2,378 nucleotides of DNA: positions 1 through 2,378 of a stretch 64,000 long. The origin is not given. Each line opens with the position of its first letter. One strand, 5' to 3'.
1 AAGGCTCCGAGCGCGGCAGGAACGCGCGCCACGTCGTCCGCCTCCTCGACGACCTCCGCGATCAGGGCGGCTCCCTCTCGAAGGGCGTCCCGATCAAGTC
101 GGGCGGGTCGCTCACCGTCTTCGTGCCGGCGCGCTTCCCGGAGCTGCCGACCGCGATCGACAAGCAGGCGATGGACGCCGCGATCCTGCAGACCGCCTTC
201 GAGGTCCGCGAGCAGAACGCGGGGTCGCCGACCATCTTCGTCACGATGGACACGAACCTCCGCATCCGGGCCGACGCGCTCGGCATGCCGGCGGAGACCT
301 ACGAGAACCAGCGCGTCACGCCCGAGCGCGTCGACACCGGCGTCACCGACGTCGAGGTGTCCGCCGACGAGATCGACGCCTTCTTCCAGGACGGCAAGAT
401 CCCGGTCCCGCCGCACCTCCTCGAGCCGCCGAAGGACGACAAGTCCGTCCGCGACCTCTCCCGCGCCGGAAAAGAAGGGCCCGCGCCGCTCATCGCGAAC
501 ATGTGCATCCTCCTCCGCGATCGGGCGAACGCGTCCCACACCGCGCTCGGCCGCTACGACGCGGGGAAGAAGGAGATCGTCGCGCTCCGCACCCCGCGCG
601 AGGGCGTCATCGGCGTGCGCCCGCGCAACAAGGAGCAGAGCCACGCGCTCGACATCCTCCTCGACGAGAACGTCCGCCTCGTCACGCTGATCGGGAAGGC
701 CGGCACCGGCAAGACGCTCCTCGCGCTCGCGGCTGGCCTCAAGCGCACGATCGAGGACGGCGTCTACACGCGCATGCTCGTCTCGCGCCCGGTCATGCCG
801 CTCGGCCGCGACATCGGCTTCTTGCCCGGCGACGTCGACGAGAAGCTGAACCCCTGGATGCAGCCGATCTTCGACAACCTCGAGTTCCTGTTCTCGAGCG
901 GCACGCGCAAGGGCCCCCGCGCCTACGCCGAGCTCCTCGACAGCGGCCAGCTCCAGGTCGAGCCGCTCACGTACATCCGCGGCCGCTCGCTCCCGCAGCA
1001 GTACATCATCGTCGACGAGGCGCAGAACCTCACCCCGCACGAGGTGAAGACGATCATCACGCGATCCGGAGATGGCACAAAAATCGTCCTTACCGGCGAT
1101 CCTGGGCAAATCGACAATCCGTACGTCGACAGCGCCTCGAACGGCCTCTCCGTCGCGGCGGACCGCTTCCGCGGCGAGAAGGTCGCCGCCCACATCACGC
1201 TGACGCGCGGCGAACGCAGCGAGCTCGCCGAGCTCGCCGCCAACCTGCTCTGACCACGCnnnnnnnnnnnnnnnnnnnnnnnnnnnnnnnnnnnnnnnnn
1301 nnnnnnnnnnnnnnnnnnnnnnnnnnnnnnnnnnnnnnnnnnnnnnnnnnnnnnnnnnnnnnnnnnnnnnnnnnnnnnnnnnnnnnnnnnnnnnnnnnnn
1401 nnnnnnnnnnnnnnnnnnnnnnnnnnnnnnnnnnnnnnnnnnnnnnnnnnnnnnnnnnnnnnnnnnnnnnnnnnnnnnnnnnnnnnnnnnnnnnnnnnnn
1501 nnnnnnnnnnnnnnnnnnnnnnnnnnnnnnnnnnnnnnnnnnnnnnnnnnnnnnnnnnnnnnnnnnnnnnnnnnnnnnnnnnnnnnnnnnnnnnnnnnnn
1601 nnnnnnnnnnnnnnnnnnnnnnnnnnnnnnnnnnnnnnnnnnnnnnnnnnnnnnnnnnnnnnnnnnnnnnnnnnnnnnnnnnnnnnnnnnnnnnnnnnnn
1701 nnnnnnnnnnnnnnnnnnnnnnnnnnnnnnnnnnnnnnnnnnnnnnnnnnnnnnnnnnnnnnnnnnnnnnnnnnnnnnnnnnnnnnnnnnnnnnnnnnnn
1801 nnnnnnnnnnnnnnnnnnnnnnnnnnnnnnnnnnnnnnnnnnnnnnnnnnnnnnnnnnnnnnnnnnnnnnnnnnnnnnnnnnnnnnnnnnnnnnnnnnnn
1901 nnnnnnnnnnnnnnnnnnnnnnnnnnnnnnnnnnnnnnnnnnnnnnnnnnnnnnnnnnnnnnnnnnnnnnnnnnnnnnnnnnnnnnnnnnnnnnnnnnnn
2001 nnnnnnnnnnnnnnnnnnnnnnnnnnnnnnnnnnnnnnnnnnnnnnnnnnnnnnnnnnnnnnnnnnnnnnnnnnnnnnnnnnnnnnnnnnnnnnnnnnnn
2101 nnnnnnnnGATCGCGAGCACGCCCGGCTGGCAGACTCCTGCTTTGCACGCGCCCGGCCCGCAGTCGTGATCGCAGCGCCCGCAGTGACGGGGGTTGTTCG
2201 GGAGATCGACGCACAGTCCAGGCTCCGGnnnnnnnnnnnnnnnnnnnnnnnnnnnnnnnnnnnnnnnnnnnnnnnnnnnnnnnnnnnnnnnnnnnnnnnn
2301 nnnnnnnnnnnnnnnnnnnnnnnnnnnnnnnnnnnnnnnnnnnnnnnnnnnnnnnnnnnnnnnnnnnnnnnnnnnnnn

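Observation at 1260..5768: Ser/Thr kinase operon with two paralogous YWTD-propeller lipoproteins and a periplasmic TPR protein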

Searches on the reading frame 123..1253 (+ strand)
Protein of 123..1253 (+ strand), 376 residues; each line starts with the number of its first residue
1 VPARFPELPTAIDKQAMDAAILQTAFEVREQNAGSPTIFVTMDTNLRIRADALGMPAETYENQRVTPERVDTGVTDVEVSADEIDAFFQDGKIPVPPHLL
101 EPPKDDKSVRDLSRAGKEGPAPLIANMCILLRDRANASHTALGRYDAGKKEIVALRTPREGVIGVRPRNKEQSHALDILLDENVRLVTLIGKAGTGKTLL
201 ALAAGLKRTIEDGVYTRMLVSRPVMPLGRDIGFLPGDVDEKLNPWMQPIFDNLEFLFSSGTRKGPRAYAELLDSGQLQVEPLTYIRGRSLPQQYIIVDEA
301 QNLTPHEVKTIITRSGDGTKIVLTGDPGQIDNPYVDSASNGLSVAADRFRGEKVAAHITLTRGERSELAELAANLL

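Call 68: search_protein_families(library=pfam, proteins=[window:123-1253:+], max_evalue=0.001)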
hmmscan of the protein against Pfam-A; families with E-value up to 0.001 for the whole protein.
window:123-1253:+ (376 aa): 5 families
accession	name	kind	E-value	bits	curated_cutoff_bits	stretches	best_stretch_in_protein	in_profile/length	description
PF02562.22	PhoH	-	5.9e-50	170.1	27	1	165-363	2-189/205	PhoH-like protein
PF13638.12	PIN_4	-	2.3e-10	41.3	21.9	1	15-61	86-132/132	PIN domain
PF13604.12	AAA_30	-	5.5e-09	36.5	27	1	169-331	3-129/191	AAA domain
PF13401.12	AAA_22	-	6.7e-06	26.9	27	1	185-329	6-125/130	AAA domain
PF13245.12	AAA_19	-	7.3e-06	26.6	25.1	0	284-330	83-129/134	AAA domain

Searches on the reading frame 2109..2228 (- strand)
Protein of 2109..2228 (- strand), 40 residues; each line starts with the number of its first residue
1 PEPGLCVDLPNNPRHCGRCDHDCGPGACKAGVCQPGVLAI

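Call 76: search_protein_families(library=pfam, proteins=[window:2109-2228:-], max_evalue=10)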
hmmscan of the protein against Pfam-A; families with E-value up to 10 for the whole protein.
seq(40 aa): 1 family
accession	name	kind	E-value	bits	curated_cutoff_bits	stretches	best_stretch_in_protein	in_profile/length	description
PF04885.19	Stig1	-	1.3e-05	26.1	24.1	1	4-34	52-83/85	Stigma-specific STIG1-like protein family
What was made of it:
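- On Stig1-type Cys-rich module (Pfam PF04885): 26.1 bits for the isolated 40-aa module, covering profile positions 52-83 of 85 (call 76).
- Closest known: LDL-receptor family YWTD. Different: EGF modules versus a Stig1-type knot (call 76).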
